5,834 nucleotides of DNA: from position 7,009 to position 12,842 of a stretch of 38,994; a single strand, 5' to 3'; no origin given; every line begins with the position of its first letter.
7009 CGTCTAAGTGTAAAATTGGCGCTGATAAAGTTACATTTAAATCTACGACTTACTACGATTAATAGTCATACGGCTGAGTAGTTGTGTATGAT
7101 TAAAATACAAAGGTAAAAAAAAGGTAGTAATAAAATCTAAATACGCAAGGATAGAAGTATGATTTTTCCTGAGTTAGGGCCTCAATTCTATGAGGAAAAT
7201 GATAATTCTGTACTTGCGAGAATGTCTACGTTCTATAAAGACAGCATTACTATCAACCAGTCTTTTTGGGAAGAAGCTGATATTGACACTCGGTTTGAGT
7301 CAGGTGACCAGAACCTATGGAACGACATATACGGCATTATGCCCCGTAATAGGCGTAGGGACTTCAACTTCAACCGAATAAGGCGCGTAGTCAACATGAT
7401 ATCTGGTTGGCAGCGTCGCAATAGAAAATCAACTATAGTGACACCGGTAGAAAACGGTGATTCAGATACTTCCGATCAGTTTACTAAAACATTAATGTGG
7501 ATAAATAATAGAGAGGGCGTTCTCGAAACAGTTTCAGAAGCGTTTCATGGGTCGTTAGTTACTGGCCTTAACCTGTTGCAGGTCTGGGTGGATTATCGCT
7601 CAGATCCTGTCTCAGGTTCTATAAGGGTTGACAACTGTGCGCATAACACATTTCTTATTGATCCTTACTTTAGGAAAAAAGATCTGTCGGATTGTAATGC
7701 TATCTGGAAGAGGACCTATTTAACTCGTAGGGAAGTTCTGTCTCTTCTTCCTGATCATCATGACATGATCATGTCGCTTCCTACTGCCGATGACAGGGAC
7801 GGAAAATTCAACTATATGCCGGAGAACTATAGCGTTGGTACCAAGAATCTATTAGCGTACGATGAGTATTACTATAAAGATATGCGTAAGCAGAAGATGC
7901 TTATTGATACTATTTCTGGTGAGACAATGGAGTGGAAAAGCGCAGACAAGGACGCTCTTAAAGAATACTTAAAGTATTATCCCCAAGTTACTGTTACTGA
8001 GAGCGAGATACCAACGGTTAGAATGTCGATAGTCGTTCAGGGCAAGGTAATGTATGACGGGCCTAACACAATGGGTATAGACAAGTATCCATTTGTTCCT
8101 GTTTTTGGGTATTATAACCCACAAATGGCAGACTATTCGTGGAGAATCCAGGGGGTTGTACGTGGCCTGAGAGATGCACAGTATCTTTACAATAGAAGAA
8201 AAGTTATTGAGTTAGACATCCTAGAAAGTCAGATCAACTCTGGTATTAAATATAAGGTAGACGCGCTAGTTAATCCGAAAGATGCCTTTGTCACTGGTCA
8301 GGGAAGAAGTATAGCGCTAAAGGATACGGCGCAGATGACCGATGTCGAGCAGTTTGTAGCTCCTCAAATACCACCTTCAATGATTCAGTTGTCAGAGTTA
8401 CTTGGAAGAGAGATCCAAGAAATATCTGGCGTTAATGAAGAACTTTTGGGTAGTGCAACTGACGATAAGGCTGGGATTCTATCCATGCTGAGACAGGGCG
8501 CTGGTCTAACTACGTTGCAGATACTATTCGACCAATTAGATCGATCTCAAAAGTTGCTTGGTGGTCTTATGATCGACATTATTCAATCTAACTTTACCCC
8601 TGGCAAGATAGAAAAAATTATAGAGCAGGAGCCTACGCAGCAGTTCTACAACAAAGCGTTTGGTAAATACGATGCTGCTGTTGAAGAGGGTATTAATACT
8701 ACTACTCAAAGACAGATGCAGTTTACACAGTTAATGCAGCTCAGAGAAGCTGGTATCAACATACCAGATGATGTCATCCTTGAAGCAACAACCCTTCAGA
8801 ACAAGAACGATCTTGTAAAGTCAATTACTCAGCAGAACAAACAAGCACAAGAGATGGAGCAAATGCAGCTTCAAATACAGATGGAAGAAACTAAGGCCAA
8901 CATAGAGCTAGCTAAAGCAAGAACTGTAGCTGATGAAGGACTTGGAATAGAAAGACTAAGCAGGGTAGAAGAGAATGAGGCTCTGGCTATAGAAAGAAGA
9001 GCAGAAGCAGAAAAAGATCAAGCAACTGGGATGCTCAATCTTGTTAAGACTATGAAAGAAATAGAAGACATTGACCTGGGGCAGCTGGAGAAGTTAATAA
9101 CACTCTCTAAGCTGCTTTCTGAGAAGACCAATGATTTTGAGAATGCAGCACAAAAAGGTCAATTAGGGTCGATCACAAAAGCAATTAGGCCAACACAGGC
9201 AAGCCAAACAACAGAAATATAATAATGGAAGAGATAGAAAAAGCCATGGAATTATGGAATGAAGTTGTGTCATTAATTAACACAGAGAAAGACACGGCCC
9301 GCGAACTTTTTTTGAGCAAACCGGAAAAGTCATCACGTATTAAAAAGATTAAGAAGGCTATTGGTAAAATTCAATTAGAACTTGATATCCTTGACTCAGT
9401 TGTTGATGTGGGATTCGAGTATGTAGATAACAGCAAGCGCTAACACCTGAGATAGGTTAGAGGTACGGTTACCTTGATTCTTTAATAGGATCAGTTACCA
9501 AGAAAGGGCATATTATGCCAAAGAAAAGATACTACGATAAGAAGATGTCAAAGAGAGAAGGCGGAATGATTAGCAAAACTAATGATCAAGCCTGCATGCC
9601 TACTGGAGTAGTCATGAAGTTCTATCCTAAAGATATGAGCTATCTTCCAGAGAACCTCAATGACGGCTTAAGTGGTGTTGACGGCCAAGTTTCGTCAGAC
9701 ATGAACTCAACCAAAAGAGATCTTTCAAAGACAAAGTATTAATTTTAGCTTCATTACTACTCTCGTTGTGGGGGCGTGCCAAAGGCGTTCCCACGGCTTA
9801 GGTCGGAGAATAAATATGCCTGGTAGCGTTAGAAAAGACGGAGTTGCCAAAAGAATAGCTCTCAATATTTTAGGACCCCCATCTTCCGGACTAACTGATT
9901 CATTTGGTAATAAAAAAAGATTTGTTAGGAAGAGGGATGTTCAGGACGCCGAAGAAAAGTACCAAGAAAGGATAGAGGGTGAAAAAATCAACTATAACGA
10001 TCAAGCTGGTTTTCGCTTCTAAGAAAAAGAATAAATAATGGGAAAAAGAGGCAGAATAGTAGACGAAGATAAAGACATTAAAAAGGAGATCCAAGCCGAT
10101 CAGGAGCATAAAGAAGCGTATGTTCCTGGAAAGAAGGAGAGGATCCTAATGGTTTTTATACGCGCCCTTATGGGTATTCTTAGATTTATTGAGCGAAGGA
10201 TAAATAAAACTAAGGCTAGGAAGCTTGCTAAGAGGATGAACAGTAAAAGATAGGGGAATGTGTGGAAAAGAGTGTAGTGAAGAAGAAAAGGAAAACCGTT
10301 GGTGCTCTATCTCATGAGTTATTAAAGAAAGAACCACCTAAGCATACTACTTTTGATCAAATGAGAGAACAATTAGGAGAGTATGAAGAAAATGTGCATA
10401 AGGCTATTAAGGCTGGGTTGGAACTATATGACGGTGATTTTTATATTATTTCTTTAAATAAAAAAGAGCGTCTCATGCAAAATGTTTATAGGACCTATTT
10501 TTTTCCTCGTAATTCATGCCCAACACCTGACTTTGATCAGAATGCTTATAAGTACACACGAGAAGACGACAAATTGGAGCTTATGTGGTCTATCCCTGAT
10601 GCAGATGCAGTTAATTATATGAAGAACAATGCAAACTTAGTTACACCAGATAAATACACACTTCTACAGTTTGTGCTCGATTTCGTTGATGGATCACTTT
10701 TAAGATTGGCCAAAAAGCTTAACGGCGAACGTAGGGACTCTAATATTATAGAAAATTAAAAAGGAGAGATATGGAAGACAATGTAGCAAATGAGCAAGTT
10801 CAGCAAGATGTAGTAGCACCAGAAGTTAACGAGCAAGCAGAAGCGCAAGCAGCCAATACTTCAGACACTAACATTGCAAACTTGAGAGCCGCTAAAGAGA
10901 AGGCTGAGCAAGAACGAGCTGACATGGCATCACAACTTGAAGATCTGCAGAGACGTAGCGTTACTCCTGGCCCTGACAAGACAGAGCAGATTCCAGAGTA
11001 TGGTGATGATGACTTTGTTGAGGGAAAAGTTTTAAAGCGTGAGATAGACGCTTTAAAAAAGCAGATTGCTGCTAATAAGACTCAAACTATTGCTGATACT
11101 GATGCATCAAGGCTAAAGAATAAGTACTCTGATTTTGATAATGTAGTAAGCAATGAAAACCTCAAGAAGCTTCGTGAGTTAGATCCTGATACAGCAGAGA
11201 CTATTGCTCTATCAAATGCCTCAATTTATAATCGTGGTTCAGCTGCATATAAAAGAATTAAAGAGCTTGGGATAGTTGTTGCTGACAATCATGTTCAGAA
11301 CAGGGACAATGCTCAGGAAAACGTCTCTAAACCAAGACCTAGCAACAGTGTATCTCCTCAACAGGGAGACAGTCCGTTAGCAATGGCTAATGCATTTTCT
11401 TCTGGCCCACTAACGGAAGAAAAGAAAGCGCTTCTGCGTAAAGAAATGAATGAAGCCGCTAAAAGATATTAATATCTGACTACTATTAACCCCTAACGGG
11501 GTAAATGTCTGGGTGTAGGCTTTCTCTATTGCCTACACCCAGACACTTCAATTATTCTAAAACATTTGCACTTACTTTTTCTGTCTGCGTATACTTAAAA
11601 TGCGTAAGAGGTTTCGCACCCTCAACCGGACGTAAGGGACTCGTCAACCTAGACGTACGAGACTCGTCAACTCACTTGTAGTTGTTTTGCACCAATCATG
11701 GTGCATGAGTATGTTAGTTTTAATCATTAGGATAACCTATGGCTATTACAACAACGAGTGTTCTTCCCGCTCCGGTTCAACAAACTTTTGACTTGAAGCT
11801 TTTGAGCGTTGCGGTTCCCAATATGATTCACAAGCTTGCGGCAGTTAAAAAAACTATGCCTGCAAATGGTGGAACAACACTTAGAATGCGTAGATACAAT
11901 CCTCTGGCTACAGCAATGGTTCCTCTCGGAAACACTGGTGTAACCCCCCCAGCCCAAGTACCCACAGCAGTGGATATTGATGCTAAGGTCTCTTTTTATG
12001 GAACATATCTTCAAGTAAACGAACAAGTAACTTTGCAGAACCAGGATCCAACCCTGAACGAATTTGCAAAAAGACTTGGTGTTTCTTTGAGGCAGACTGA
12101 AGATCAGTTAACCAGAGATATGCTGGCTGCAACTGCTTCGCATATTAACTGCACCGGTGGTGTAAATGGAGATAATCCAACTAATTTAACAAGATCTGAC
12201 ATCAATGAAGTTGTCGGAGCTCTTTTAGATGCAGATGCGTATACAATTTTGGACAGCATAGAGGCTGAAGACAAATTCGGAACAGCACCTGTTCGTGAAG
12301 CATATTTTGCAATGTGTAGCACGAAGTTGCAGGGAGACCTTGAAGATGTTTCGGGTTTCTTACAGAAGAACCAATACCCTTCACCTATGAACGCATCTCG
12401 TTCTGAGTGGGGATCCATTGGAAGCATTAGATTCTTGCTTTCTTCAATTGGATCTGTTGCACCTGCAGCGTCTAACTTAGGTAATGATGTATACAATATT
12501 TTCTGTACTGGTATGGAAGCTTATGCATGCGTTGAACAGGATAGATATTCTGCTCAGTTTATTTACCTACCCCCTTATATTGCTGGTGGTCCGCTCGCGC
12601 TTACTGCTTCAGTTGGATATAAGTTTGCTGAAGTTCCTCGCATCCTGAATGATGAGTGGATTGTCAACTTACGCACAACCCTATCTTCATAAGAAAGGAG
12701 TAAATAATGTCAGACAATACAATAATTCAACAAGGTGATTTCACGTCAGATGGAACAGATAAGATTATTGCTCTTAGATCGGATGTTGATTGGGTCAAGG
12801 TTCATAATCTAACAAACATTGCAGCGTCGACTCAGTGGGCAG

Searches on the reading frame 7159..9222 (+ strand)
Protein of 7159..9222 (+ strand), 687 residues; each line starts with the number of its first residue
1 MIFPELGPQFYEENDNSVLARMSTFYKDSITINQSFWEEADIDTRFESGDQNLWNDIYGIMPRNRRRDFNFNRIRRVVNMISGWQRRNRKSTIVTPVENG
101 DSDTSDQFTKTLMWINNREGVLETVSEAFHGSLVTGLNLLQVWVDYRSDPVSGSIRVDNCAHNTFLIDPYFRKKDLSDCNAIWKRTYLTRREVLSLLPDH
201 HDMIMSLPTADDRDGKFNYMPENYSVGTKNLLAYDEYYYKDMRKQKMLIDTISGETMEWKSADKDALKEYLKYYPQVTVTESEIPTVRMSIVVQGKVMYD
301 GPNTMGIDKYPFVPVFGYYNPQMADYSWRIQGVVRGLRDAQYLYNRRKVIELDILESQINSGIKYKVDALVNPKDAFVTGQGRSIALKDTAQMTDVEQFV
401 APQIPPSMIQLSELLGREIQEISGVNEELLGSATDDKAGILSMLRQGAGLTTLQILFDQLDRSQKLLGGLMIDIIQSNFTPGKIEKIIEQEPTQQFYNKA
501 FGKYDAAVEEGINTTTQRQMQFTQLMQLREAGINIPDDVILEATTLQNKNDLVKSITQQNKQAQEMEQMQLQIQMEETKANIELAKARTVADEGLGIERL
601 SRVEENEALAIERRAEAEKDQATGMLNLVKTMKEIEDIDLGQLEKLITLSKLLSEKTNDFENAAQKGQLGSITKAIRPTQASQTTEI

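Call 8: search_protein_families(library=phrogs, max_evalue=0.001, proteins=[window:7159-9222:+])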
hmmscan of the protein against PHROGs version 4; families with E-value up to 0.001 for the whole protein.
window:7159-9222:+ (687 aa): 5 families
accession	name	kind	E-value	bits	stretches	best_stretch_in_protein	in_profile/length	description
phrog_156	-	head and packaging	5.2e-69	234.3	1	18-630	11-633/681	portal protein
phrog_14911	-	unknown function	4.7e-08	33.4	1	67-355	52-341/404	-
phrog_25797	-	unknown function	4.6e-05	23.6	1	419-497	52-130/312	-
phrog_18470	-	head and packaging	0.00017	21.8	1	124-204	127-205/232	portal protein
phrog_32380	-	unknown function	0.0003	21.2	1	23-198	11-180/287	-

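Call 10: find_related_loci(query=window:7159-9222:+, collection=viral_contigs, flank=10000)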
Query window:7159-9222:+ (687 aa) in viral_contigs; peptide patterns used: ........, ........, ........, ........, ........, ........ (x = any residue, [..] = any of these).
29 stretches matched a pattern; 13 encode a relative of the query (tblastn E <= 1e-3); 13 distinct loci.
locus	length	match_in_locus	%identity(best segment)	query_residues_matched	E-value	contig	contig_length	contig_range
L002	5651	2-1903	95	54-687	0e+0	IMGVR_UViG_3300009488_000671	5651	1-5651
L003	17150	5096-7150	83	1-685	0e+0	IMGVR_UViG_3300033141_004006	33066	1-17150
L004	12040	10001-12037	82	1-682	0e+0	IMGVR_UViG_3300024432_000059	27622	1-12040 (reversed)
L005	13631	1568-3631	81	1-687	0e+0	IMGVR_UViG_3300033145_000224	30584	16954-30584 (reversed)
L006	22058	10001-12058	79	1-687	0e+0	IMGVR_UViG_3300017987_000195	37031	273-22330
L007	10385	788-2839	78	1-684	0e+0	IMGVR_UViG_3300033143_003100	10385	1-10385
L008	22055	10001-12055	79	1-685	0e+0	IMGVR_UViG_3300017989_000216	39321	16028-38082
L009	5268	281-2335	79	1-685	0e+0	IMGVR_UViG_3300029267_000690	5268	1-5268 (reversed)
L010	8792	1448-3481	77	1-684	0e+0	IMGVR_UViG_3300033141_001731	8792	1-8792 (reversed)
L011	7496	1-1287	78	226-654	0e+0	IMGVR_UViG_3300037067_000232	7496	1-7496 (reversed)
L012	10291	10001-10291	88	1-97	1e-52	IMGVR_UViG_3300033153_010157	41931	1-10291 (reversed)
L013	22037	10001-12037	81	1-682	0e+0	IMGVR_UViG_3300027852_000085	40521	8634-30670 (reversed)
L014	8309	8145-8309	98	1-55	2e-29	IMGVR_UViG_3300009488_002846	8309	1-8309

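Call 43: search_dna_similar(query=window:7159-9222:+, collection=phages, mode=protein, max_rows=25, max_evalue=0.00001)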
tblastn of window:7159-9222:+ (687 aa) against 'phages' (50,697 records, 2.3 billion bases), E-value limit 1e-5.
Records with a match: 80; places in all: 80; records where one place covers at least 80% of the query: 0.
Best place of each record, by identity: <60% 80.
By first word of the organism name: Ralstonia 31; Burkholderia 10; Pseudomonas 10; Klebsiella 6; Erwinia 5; Caudoviricetes 3; Microcystis 3; Thalassomonas 2; Ochrobactrum 2; Serratia 2; and 5 more.
By host as written in the record: - 8; Ralstonia pseudosolanacearum 6; Ralstonia solanacearum 5; Ralstonia pseudosolanacearum I-31 (MT043) 5; Ralstonia pseudosolanacearum I-15 (MT014) 4; Ralstonia pseudosolanacearum I-33 (MT061) 4; Pseudomonas aeruginosa 4; Burkholderia cenocepacia 4; and 26 more.
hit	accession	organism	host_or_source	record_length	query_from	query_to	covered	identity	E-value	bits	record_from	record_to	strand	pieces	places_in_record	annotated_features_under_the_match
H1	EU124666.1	Thalassomonas phage BA3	Thalassomonas loyana LMG 22536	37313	13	531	76%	21.7%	8e-6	56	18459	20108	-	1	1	hypothetical protein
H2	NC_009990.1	Thalassomonas phage BA3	Thalassomonas loyana LMG 22536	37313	13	531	76%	21.7%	8e-6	56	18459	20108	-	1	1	portal protein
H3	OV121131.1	Ralstonia phage UAM5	Plantain rhizosphere soil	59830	81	560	70%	23.0%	7e-12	75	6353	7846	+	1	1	Phage portal protein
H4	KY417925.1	Ochrobactrum phage POI1126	Ochrobactrum intermedium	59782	81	560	70%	22.4%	8e-14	82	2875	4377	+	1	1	portal protein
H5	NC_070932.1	Ochrobactrum phage POI1126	Ochrobactrum intermedium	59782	81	560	70%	22.4%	8e-14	82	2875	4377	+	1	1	portal protein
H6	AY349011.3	Burkholderia phage Bcep22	-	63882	81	560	70%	21.9%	2e-10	70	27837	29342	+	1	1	phage portal protein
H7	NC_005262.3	Burkholderia phage Bcep22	-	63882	81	560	70%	21.9%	2e-10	70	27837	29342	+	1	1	portal protein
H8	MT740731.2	Ralstonia phage Claudette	Ralstonia pseudosolanacearum I-15 ...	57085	81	560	70%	21.9%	2e-11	74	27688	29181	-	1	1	portal protein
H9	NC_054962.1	Ralstonia phage Claudette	Ralstonia pseudosolanacearum I-15 ...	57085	81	560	70%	21.9%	2e-11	74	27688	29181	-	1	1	portal protein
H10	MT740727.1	Ralstonia phage Alix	Ralstonia pseudosolanacearum I-15 ...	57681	81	560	70%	21.9%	2e-11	74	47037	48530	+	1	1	portal protein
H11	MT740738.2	Ralstonia phage Gamede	Ralstonia pseudosolanacearum I-31 ...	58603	81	560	70%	21.9%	2e-11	74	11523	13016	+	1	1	portal protein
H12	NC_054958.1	Ralstonia phage Gamede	Ralstonia pseudosolanacearum I-31 ...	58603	81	560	70%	21.9%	2e-11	74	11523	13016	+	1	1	portal protein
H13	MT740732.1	Ralstonia phage Darius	Ralstonia pseudosolanacearum I-15 ...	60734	81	560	70%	21.8%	8e-13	78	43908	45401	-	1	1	portal protein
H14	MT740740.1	Ralstonia phage Gervaise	Ralstonia pseudosolanacearum I-15 ...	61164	81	560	70%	21.8%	8e-13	78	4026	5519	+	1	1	portal protein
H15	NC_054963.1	Ralstonia phage Gervaise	Ralstonia pseudosolanacearum I-15 ...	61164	81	560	70%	21.8%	8e-13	78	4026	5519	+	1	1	portal protein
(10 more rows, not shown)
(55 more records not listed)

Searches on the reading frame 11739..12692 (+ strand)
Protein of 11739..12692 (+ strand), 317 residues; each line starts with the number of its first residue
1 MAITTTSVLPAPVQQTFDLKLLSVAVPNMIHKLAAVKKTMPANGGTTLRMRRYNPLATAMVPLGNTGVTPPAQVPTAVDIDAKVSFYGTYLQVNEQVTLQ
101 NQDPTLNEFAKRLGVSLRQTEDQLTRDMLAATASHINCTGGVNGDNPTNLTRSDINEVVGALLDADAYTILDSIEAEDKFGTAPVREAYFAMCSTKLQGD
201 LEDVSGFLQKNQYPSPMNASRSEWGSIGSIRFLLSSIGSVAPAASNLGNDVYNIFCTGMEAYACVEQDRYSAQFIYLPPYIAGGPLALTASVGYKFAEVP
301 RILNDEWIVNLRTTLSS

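Call 17: search_protein_families(library=pfam, max_evalue=0.001, proteins=[window:11739-12692:+])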
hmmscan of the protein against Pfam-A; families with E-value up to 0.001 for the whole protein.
window:11739-12692:+ (317 aa): 1 family
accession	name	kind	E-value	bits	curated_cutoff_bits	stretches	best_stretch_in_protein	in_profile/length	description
PF25209.1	Phage_capsid_4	-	3.4e-06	28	27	1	40-202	31-167/262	Phage capsid protein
